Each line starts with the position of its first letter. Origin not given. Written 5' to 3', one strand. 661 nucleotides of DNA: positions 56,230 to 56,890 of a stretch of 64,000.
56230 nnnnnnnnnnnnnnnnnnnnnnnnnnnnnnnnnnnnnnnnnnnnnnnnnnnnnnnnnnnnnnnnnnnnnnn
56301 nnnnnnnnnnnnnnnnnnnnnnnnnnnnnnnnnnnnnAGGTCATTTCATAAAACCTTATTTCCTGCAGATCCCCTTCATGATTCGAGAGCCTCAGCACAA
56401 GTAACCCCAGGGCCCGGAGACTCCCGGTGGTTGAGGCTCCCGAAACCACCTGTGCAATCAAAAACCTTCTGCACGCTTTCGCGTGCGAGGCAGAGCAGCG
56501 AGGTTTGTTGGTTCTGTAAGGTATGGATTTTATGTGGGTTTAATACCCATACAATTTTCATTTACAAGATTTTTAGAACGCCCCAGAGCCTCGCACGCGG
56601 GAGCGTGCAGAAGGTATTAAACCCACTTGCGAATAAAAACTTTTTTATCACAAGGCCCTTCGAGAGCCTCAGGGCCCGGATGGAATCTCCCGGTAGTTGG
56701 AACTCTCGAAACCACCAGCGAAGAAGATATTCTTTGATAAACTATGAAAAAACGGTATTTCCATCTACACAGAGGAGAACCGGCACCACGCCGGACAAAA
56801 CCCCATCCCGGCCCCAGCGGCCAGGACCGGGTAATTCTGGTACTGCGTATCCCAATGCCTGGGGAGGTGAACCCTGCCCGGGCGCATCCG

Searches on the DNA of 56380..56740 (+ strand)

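Call 26: search_rna_families(source=window, start=56380, end=56740, threshold=evalue, max_evalue=10, show_alignments=2)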
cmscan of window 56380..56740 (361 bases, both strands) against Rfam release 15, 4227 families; matches with E-value up to 10: 4.
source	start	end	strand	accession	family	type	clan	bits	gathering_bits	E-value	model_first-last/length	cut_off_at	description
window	56463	56618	+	RF04153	MIR856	Gene; miRNA;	-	20.5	297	0.006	53-211/258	no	MIR856 microRNA precursor family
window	56461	56618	+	RF03974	MIR838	Gene; miRNA;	-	17.1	190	0.86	1-170/170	no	MIR838 microRNA precursor family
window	56584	56658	-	RF01169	SNORD112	Gene; snRNA; snoRNA; CD-box;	CL00069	14.3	58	6.7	1-77/77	no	Small nucleolar RNA SNORD112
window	56470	56611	+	RF03338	MIR4416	Gene; miRNA;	-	11.5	70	9.7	1-147/147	no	MIR4416 microRNA precursor family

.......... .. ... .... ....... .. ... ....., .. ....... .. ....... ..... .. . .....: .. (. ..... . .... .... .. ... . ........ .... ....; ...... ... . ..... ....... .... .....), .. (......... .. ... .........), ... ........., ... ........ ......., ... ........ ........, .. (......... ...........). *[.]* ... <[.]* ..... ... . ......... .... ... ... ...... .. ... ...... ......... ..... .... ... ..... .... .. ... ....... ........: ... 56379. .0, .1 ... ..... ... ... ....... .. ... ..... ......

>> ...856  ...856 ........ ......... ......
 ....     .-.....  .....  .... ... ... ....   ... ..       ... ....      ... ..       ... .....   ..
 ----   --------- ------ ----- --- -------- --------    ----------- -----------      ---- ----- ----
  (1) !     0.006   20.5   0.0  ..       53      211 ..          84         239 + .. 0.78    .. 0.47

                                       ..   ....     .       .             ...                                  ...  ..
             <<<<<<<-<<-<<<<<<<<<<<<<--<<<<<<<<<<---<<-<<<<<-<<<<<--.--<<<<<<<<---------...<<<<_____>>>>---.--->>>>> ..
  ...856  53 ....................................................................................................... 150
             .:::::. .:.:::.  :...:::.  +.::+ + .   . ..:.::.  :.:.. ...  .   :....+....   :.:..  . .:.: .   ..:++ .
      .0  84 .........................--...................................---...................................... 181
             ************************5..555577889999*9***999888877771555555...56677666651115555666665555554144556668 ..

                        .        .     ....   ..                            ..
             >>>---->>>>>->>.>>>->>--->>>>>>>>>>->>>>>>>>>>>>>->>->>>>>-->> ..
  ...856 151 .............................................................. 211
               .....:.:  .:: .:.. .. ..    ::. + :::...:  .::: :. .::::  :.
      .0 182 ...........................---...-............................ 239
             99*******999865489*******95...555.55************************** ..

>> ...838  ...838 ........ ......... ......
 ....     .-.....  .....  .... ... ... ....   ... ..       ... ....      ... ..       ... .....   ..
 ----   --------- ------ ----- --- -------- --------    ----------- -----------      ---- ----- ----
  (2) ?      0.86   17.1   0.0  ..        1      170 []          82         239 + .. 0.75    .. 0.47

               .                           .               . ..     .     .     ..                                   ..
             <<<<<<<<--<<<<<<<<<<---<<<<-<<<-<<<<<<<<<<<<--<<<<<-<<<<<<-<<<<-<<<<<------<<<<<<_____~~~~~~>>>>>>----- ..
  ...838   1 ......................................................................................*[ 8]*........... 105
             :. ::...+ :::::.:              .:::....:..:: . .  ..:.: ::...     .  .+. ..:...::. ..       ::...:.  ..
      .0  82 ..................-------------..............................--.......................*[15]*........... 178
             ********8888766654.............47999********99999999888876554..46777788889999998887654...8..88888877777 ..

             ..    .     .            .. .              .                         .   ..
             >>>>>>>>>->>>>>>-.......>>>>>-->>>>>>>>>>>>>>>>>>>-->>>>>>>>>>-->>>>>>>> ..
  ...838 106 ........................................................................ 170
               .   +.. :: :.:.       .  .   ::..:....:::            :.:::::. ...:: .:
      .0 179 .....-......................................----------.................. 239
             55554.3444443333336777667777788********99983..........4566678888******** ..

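Call 76: search_dna_similar(query=window:56380-56730:+, collection=plasmids, mode=distant, max_evalue=0.001, max_rows=10)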
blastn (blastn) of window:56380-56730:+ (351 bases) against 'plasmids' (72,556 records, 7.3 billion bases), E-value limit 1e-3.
No match.

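Call 77: search_dna_similar(query=window:56380-56730:+, collection=phages, mode=distant, max_evalue=0.001, max_rows=10)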
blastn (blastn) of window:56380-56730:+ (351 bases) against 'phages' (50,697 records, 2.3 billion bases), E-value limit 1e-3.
No match.
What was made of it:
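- Tried and rejected: blastn against plasmids and phages (calls 76, 77): no match.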
